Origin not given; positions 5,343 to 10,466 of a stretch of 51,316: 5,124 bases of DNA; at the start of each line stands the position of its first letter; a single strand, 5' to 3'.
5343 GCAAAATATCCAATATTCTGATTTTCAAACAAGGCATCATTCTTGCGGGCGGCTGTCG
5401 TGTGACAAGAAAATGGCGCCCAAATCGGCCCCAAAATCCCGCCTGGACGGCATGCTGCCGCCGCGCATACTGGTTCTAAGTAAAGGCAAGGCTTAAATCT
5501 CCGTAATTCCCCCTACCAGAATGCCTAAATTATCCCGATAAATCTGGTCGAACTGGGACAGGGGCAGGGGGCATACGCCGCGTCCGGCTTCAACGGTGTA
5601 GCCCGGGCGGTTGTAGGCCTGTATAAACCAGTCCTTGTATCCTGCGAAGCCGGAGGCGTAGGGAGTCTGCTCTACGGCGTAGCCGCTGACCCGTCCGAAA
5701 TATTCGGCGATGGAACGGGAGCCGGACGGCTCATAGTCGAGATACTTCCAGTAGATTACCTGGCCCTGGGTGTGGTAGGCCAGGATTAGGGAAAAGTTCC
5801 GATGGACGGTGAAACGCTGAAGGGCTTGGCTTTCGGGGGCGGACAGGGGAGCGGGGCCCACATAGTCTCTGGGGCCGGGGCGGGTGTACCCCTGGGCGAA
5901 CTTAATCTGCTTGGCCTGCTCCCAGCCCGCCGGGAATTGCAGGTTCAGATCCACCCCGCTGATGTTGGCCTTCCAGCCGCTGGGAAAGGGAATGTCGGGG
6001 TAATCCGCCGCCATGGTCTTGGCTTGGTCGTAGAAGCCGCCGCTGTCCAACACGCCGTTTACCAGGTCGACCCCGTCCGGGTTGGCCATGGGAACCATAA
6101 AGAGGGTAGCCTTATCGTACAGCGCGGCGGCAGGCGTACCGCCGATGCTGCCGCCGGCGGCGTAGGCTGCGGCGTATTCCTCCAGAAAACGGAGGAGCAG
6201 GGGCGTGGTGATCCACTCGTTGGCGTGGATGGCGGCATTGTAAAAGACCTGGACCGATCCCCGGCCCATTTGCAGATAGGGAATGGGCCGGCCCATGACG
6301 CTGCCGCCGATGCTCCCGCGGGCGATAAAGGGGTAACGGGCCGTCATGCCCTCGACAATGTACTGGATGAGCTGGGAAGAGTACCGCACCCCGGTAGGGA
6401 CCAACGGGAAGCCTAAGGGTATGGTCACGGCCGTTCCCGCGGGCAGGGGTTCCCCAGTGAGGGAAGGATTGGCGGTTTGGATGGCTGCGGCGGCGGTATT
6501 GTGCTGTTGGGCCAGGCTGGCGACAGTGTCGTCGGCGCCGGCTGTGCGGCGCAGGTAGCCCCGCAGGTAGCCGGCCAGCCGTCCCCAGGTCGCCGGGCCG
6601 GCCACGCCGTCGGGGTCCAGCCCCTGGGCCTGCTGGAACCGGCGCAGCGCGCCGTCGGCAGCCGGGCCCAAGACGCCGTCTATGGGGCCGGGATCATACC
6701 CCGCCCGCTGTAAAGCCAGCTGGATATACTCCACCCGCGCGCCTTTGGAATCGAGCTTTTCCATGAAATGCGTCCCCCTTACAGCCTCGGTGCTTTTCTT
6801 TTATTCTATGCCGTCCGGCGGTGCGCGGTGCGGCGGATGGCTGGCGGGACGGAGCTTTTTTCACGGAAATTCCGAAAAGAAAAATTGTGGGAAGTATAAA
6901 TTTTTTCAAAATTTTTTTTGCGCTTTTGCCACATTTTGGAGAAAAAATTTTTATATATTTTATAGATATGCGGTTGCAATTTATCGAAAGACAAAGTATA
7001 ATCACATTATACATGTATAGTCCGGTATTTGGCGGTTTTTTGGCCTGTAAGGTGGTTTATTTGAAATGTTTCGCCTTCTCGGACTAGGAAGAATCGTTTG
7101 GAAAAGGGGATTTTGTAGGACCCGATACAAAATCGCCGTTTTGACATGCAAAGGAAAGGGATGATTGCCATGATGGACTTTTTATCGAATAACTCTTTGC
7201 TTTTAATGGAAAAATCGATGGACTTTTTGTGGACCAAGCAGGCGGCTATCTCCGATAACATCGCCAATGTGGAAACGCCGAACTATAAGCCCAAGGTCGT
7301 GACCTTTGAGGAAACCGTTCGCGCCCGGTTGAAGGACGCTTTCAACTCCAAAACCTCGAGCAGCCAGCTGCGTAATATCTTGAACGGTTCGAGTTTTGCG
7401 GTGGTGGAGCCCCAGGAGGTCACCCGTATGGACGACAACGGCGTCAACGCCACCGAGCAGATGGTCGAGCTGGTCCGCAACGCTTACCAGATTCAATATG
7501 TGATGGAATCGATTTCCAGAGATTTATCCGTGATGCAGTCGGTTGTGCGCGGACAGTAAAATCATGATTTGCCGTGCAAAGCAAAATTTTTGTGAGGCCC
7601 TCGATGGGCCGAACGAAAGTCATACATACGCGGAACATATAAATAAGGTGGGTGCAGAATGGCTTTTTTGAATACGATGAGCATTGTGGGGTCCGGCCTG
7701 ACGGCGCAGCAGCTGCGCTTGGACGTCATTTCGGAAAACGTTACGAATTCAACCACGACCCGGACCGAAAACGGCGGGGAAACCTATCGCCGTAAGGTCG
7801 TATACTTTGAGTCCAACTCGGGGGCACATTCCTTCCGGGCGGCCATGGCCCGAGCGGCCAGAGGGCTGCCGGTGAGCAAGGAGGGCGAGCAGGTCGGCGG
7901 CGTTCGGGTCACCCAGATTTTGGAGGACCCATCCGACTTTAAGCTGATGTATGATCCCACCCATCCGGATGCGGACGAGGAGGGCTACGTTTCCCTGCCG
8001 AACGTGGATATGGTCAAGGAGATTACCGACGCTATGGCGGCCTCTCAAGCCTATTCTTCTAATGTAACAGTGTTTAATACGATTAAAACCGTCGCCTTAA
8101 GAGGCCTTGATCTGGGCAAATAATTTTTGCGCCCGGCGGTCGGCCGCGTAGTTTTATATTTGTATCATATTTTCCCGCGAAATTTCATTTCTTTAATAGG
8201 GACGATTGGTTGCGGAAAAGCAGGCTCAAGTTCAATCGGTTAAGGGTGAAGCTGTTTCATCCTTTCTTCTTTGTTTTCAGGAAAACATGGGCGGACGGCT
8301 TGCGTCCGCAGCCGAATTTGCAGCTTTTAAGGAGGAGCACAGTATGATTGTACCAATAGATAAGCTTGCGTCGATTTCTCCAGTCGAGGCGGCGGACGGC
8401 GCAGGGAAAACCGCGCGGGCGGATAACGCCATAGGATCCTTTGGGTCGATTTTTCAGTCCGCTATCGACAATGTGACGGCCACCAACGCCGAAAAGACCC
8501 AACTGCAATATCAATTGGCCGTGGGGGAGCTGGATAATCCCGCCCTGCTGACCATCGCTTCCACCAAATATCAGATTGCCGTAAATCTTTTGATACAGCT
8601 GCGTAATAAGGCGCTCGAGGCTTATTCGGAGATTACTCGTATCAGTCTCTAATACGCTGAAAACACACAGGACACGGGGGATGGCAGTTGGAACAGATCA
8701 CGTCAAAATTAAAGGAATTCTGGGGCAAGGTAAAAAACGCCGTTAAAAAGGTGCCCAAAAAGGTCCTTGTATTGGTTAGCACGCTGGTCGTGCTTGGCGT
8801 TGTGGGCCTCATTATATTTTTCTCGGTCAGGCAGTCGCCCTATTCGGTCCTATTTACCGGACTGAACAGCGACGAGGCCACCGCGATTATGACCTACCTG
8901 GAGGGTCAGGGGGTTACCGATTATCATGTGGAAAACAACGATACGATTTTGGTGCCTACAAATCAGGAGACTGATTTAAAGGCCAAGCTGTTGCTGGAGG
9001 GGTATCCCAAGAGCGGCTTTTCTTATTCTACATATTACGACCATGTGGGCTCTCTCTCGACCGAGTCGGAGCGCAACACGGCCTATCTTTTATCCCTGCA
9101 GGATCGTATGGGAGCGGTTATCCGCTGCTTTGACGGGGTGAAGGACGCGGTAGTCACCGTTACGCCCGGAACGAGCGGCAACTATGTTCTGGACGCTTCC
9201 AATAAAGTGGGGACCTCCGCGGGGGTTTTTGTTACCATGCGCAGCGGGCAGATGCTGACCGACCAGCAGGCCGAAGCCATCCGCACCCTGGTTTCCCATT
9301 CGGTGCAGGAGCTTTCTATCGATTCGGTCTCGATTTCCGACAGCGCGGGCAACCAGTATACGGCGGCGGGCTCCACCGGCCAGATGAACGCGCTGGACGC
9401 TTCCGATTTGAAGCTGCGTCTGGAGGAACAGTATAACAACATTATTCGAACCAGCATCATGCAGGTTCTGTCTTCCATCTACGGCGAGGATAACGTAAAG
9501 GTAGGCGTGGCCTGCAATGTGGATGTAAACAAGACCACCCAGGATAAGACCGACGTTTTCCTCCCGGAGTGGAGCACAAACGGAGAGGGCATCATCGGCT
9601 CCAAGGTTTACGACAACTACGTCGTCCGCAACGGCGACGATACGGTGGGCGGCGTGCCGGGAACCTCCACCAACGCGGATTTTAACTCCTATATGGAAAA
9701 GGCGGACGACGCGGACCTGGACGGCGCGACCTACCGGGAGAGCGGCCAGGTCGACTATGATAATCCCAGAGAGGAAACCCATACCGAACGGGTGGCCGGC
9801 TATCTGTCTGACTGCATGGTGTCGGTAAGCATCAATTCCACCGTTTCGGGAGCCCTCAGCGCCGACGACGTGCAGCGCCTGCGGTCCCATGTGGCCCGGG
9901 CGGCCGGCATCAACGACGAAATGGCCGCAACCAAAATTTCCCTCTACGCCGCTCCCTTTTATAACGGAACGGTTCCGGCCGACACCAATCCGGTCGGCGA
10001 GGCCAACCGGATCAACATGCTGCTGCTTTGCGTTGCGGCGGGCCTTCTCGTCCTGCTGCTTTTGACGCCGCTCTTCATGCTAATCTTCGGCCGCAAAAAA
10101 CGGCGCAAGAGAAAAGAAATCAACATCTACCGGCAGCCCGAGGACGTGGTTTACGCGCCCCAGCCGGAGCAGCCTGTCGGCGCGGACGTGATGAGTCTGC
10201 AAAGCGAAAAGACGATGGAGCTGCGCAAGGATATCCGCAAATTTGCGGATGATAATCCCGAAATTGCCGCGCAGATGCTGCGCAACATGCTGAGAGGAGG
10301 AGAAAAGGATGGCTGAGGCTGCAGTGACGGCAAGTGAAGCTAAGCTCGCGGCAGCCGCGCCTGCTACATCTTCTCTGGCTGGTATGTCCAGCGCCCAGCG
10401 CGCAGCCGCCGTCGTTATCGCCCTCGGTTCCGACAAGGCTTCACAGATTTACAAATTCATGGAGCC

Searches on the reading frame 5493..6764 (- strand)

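Call 51: search_protein_families(library=pfam, proteins=[window:5493-6764:-], max_evalue=0.001)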
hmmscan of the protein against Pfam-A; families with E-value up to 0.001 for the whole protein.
window:5493-6764:- (423 aa): 2 families
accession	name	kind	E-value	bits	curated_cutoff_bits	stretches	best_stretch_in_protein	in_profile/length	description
PF00246.29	Peptidase_M14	-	1.2e-30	107.6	21.6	1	138-366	6-219/286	Zinc carboxypeptidase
PF01471.23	PG_binding_1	-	4.1e-17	62.6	23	1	8-63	2-57/57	Putative peptidoglycan binding domain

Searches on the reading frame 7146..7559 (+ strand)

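Call 51: search_protein_families(library=pfam, proteins=[window:7146-7559:+], max_evalue=0.001)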
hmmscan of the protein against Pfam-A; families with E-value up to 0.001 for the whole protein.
window:7146-7559:+ (137 aa): 1 family
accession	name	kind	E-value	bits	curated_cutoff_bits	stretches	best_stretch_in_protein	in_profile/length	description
PF00460.25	Flg_bb_rod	-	3.5e-05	24.1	20.7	1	31-48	14-31/31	Flagella basal body rod protein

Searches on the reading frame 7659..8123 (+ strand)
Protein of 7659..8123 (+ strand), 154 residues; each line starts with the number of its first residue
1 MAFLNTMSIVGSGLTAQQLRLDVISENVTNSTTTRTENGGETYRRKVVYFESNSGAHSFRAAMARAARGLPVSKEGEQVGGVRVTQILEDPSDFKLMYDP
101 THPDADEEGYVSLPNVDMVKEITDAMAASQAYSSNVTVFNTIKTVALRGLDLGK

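Call 51: search_protein_families(library=pfam, proteins=[window:7659-8123:+], max_evalue=0.001)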
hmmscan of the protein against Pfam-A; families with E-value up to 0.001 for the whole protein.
window:7659-8123:+ (154 aa): 2 families
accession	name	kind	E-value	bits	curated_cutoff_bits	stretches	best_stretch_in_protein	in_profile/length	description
PF06429.18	Flg_bbr_C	-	1.4e-08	34.5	23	1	108-147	2-41/46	Flagellar basal body rod FlgEFG protein C-terminal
PF00460.25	Flg_bb_rod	-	0.00013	22.3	20.7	1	11-34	5-28/31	Flagella basal body rod protein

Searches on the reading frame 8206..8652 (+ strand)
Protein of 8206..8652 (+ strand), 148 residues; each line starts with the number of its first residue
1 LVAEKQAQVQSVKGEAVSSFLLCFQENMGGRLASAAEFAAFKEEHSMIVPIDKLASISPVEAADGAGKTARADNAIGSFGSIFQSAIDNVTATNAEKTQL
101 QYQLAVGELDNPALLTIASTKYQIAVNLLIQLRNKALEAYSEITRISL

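Call 51: search_protein_families(library=pfam, proteins=[window:8206-8652:+], max_evalue=0.001)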
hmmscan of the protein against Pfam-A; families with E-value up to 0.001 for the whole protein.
window:8206-8652:+ (148 aa): 1 family
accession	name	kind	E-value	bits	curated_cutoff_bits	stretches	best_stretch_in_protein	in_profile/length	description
PF02049.23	FliE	-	2.2e-16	60.2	22.4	1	67-147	8-88/89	Flagellar hook-basal body complex protein FliE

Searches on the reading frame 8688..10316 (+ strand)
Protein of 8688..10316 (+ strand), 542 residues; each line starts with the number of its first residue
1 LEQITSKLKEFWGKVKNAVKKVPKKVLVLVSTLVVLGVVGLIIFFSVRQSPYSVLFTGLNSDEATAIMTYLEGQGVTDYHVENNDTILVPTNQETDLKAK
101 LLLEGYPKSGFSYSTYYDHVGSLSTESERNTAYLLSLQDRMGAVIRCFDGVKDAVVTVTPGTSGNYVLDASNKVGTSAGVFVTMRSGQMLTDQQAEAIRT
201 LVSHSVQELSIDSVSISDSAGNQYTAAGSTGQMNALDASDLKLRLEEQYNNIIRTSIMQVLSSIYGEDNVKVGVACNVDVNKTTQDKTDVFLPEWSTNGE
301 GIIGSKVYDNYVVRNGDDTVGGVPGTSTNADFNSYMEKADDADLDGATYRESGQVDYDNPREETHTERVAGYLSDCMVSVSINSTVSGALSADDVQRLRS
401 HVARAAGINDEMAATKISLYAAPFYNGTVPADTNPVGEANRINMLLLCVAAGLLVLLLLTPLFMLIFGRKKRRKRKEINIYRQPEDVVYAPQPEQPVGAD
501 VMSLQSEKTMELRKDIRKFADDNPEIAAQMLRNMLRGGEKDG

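Call 51: search_protein_families(library=pfam, proteins=[window:8688-10316:+], max_evalue=0.001)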
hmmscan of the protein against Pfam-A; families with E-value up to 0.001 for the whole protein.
window:8688-10316:+ (542 aa): 2 families
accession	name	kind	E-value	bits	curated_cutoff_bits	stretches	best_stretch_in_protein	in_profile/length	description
PF01514.23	YscJ_FliF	-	1e-31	110.6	24.4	1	49-223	3-176/179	Secretory protein of YscJ/FliF family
PF08345.17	YscJ_FliF_C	-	5.1e-15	56.6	23.8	1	261-413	1-137/147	Flagellar M-ring protein C-terminal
